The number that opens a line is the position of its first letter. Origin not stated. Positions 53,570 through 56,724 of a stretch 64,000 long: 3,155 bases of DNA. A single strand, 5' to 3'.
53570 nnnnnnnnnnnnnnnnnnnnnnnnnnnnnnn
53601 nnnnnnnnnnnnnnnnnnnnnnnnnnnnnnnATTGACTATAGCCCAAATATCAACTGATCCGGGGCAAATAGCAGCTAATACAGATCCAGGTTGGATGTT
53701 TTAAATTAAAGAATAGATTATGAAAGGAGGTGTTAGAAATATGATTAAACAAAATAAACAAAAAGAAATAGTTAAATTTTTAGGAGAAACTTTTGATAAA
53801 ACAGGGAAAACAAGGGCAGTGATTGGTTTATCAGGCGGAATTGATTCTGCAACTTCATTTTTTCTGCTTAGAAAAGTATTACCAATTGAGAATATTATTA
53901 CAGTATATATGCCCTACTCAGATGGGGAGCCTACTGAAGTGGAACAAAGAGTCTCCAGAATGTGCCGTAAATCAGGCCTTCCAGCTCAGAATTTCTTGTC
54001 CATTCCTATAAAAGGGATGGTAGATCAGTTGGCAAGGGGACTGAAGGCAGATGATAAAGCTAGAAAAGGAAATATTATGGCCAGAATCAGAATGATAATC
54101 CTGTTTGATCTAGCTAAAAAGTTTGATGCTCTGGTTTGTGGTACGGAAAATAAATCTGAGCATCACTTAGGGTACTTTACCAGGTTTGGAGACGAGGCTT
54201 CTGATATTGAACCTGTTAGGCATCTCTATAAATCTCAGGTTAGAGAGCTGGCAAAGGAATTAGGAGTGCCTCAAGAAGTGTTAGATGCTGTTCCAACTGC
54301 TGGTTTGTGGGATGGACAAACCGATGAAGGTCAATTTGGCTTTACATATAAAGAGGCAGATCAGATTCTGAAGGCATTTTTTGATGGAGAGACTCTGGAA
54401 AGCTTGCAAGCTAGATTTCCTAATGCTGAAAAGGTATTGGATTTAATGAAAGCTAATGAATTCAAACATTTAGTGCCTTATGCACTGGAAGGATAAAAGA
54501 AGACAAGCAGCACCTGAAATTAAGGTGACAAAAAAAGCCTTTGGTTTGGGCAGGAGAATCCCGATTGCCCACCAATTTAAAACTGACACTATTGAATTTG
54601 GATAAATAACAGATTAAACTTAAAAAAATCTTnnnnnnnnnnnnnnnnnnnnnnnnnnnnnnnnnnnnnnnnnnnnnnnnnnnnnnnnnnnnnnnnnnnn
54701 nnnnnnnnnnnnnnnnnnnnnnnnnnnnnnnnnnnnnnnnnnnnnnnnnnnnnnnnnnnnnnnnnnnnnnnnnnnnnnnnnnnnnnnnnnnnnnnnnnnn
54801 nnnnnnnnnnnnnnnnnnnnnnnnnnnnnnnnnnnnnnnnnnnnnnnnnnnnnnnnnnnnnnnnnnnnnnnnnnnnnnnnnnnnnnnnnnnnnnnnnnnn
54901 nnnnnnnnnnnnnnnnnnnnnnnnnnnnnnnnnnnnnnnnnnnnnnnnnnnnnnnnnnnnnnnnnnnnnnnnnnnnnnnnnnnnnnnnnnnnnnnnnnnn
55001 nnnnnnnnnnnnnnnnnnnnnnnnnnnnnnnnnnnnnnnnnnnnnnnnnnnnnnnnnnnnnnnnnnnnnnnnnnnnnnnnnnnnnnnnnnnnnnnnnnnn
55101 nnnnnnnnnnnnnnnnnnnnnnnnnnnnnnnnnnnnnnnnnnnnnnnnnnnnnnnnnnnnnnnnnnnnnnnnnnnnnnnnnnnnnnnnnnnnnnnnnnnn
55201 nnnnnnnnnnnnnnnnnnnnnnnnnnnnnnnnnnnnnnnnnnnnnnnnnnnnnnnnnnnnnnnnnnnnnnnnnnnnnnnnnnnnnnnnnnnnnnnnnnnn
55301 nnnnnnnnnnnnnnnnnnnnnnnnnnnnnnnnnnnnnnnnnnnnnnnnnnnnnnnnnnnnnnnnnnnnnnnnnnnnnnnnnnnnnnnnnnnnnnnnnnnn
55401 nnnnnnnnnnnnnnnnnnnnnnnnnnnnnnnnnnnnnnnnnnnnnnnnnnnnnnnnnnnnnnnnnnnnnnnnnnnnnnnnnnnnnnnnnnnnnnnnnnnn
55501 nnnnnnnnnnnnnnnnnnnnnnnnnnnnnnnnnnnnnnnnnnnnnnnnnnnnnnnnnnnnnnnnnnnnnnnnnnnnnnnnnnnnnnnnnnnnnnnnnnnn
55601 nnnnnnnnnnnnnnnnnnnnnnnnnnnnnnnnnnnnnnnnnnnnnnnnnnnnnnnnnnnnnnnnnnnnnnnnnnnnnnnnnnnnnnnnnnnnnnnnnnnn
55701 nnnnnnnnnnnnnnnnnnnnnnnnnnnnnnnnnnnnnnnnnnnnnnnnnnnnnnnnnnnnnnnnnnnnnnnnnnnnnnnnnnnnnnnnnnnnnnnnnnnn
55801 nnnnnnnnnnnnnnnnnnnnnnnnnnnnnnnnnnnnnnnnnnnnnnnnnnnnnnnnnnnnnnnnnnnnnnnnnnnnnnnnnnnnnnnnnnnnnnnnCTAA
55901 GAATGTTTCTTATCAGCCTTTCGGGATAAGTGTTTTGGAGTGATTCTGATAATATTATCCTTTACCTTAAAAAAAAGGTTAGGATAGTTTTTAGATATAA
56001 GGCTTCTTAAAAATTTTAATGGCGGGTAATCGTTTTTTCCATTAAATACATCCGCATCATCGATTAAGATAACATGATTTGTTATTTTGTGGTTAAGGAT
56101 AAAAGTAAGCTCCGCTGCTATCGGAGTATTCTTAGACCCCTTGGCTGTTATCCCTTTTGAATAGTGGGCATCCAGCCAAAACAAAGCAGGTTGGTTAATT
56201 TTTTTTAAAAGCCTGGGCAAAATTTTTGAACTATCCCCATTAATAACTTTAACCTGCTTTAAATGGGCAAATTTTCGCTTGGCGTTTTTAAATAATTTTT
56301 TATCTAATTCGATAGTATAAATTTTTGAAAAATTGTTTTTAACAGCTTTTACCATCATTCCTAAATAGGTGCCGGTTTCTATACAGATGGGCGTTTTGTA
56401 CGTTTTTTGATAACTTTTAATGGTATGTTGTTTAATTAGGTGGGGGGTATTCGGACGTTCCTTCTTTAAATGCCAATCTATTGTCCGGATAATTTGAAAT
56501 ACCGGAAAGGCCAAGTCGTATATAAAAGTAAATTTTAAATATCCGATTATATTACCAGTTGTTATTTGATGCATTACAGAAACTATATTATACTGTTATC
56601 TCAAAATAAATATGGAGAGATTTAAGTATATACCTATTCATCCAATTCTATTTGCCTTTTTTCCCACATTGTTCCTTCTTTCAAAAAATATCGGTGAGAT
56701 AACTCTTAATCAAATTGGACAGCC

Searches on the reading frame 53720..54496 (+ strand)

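Call 43: search_protein_families(library=ncbifam, proteins=[window:53720-54496:+], max_evalue=0.001)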
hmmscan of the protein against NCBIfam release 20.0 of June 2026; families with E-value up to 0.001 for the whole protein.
window:53720-54496:+ (258 aa): 9 families
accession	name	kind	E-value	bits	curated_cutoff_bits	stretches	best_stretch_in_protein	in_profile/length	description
NF010587.0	PRK13980.1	equivalog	4.8e-75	252.2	255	1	10-256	11-258/267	NAD+ synthase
TIGR00552.1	nadE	equivalog_domain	6.4e-62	209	63.65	1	11-254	3-242/251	NAD(+) synthase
NF001979.1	PRK00768.1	equivalog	3.3e-33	115.3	250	1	8-218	14-237/266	NAD(+) synthase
NF002048.0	PRK00876.1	subfamily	1.3e-32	112.9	313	2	118-227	175-286/330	NAD(+) synthase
NF010588.0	PRK13981.1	equivalog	1.5e-30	106.1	479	1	17-249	272-515/546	NAD+ synthase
NF002730.0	PRK02628.1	equivalog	7.6e-12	44.2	473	1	22-163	351-501/677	NAD(+) synthase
TIGR00884.1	guaA_Cterm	equivalog_domain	1.2e-10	41.2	338.75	1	26-195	12-190/310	glutamine-hydrolyzing GMP synthase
NF000848.1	PRK00074.1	equivalog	5.9e-10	38.3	400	1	162-195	359-392/512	glutamine-hydrolyzing GMP synthase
TIGR00420.1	trmU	equivalog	0.00019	20.4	236.95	0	33-68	3-36/351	tRNA 2-thiouridine(34) synthase MnmA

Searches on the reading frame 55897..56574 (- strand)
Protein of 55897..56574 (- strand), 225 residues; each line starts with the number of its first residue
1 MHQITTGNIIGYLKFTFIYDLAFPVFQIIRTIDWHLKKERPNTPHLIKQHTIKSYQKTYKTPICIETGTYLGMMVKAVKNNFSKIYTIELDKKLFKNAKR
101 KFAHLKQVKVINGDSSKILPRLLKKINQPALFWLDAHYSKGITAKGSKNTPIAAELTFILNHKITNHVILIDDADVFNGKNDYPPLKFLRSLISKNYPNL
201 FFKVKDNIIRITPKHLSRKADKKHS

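Call 88: search_solved_structures(query=window:55897-56574:-, max_evalue=0.01)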
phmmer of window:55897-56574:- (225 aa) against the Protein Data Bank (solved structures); distinct sequences matched with E-value up to 0.01: 4.
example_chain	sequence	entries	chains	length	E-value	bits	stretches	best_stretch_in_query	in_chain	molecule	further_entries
8x4o_A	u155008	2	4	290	0.0002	24.9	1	60-126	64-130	Probable ribosomal RNA small subunit methyltransferase A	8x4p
8x3w_A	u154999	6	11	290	0.00024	24.6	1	60-124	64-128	Probable ribosomal RNA small subunit methyltransferase A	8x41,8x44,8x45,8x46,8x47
8x4l_A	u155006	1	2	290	0.00025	24.6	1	60-123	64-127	Probable ribosomal RNA small subunit methyltransferase A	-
8x4g_A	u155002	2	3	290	0.0028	21.2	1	60-123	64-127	Probable ribosomal RNA small subunit methyltransferase A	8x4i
